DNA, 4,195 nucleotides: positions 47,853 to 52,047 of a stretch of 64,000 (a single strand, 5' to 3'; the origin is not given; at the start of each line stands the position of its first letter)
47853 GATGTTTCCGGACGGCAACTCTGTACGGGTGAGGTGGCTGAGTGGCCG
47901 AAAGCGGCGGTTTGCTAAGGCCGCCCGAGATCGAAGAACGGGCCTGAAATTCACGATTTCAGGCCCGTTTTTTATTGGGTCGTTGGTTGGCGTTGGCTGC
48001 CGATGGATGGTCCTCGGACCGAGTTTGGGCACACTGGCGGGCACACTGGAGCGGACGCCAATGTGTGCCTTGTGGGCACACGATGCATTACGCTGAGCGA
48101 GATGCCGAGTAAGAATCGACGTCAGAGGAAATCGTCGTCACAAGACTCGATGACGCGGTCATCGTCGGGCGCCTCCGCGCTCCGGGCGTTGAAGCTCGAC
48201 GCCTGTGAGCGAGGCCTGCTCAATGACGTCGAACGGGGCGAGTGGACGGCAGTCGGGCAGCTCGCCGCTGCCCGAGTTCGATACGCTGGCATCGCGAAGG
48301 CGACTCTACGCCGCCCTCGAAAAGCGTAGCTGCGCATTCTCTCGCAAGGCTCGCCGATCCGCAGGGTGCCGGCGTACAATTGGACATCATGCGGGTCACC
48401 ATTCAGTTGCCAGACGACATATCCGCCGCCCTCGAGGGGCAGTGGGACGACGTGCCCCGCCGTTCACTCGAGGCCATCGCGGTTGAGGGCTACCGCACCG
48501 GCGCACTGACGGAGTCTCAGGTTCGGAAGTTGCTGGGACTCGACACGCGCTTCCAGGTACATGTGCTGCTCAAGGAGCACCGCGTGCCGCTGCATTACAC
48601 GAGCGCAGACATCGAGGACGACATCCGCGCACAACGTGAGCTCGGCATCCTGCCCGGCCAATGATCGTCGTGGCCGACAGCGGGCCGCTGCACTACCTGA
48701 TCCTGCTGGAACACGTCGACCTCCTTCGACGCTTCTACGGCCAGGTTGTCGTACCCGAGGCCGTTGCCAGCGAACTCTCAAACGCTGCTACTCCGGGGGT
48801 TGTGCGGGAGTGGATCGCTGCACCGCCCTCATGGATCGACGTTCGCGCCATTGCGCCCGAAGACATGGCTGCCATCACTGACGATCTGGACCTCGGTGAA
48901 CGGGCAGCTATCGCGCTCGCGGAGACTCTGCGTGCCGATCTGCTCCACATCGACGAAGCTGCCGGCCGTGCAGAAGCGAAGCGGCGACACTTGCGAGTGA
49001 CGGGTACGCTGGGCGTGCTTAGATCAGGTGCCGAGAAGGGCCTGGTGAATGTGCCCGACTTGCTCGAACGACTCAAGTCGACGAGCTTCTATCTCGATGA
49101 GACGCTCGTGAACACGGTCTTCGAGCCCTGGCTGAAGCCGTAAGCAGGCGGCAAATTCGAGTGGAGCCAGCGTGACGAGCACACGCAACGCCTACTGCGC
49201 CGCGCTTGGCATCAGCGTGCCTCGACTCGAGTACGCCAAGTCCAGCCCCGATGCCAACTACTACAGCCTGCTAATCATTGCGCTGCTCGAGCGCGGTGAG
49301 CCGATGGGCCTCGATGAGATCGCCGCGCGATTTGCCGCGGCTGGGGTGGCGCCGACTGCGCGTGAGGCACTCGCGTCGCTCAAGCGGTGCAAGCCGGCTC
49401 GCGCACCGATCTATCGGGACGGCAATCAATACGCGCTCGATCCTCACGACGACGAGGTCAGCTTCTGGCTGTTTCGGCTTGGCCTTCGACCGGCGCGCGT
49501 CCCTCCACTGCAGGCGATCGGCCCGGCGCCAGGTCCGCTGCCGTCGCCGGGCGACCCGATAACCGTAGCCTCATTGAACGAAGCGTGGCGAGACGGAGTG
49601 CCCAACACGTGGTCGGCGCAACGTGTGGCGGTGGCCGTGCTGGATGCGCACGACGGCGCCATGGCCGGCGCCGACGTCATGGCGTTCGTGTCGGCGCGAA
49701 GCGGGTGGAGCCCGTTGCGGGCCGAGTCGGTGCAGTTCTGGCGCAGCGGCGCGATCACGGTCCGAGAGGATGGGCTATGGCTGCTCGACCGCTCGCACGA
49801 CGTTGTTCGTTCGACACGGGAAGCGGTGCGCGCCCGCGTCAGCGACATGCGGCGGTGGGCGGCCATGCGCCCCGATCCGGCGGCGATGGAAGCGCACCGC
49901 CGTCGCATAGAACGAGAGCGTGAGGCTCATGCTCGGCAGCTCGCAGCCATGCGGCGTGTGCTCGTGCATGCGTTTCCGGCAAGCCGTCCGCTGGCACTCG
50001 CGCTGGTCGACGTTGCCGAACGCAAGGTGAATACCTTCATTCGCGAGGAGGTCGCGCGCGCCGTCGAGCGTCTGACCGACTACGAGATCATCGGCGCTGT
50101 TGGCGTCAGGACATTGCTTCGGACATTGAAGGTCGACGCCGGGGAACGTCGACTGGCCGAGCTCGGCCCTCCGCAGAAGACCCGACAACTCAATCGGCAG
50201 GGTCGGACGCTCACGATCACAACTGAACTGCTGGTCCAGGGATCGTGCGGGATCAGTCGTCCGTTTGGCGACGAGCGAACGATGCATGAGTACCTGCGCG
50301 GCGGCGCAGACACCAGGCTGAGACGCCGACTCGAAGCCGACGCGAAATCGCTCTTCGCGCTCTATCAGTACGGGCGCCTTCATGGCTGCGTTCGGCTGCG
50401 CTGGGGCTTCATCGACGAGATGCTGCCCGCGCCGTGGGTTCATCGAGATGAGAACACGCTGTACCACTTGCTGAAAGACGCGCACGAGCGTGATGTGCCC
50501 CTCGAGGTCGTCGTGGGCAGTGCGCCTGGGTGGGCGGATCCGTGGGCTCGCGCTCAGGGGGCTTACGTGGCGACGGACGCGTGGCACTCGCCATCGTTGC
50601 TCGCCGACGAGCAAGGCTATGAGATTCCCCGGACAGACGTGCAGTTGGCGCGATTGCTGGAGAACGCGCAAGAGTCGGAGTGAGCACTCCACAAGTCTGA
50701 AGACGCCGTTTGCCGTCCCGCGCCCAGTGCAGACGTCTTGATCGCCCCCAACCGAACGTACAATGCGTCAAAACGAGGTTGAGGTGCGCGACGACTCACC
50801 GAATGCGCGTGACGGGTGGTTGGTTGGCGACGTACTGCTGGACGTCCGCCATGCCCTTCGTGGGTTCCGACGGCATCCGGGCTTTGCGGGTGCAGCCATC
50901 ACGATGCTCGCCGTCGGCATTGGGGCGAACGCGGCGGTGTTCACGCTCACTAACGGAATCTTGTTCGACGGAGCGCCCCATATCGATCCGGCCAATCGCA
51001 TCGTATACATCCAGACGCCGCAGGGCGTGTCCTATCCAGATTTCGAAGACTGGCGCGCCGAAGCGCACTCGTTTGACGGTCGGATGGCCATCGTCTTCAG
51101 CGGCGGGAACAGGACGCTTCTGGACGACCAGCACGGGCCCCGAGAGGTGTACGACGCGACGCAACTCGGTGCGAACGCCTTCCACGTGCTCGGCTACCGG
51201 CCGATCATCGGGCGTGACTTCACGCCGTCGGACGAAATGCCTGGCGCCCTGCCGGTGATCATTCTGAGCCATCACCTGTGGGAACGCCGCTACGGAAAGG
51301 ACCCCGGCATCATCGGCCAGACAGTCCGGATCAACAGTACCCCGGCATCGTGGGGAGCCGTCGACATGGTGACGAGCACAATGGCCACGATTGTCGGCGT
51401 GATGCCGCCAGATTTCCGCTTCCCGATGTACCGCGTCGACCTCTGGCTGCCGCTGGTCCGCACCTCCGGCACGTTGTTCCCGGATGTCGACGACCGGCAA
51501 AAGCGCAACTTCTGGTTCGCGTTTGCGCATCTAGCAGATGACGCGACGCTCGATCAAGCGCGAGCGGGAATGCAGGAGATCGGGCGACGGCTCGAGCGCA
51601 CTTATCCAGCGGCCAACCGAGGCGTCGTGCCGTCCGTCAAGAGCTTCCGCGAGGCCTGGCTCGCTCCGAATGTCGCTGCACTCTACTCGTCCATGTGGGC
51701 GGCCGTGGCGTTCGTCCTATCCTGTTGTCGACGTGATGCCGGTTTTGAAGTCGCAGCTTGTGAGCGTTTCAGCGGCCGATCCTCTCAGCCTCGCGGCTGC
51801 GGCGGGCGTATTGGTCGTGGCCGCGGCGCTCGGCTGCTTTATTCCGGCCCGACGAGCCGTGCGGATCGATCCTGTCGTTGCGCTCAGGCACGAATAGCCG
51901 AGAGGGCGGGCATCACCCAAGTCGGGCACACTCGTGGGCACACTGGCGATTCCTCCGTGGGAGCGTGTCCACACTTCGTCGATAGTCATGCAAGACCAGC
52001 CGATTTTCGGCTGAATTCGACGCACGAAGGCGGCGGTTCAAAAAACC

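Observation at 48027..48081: Tandem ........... motifs just inside both island ends (candidate arm-type recombinase or RDF sites)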

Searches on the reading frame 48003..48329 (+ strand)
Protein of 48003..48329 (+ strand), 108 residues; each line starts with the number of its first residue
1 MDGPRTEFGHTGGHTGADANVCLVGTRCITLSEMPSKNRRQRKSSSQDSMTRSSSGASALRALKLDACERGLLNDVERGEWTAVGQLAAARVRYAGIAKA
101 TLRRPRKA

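Call 10: search_protein_families(library=pfam, proteins=[window:48003-48329:+], max_evalue=0.01)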
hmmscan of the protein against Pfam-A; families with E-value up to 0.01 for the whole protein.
window:48003-48329:+ (108 aa): 0 families

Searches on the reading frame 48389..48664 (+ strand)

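Call 10: search_protein_families(library=pfam, proteins=[window:48389-48664:+], max_evalue=0.01)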
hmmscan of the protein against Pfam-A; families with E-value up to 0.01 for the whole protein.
window:48389-48664:+ (91 aa): 1 family
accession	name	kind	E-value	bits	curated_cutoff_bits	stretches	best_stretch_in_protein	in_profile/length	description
PF03683.19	UPF0175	-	1.7e-17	63.3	27.9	1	7-80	1-74/75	Uncharacterised protein family (UPF0175)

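Call 84: search_protein_families(library=padloc, proteins=[window:48389-48664:+], max_evalue=0.01)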
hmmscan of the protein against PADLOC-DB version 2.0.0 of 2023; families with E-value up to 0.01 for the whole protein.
window:48389-48664:+ (91 aa): 0 families

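Call 85: search_protein_families(library=ncbifam, proteins=[window:48389-48664:+], max_evalue=0.01)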
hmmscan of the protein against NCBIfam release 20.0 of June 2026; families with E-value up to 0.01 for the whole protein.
window:48389-48664:+ (91 aa): 0 families

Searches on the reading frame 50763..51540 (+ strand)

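Call 10: search_protein_families(library=pfam, proteins=[window:50763-51540:+], max_evalue=0.01)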
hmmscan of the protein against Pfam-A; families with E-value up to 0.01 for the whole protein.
window:50763-51540:+ (259 aa): 1 family
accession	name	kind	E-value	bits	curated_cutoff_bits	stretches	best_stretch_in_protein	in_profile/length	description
PF12704.14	MacB_PCD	-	2.5e-17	64.3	27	1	46-234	5-176/207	MacB-like periplasmic core domain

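Call 85: search_protein_families(library=ncbifam, proteins=[window:50763-51540:+], max_evalue=0.01)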
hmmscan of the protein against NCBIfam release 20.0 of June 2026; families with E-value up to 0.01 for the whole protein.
window:50763-51540:+ (259 aa): 1 family
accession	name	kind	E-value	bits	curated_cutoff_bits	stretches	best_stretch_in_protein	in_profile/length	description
TIGR03434.1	ADOP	subfamily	7.1e-52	176.5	622.3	1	25-250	2-215/803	ADOP family duplicated permease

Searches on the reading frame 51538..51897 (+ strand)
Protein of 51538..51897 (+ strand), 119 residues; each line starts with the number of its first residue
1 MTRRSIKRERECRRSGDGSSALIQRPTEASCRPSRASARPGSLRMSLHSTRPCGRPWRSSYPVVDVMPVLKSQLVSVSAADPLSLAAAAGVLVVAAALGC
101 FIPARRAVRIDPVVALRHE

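Call 10: search_protein_families(library=pfam, proteins=[window:51538-51897:+], max_evalue=0.01)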
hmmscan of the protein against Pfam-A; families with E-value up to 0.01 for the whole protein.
window:51538-51897:+ (119 aa): 0 families

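Call 85: search_protein_families(library=ncbifam, proteins=[window:51538-51897:+], max_evalue=0.01)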
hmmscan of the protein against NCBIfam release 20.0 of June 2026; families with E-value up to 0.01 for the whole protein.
window:51538-51897:+ (119 aa): 1 family
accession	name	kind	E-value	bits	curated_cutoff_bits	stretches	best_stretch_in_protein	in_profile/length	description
TIGR03434.1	ADOP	subfamily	1.1e-14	53.5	622.3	1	67-119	751-803/803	ADOP family duplicated permease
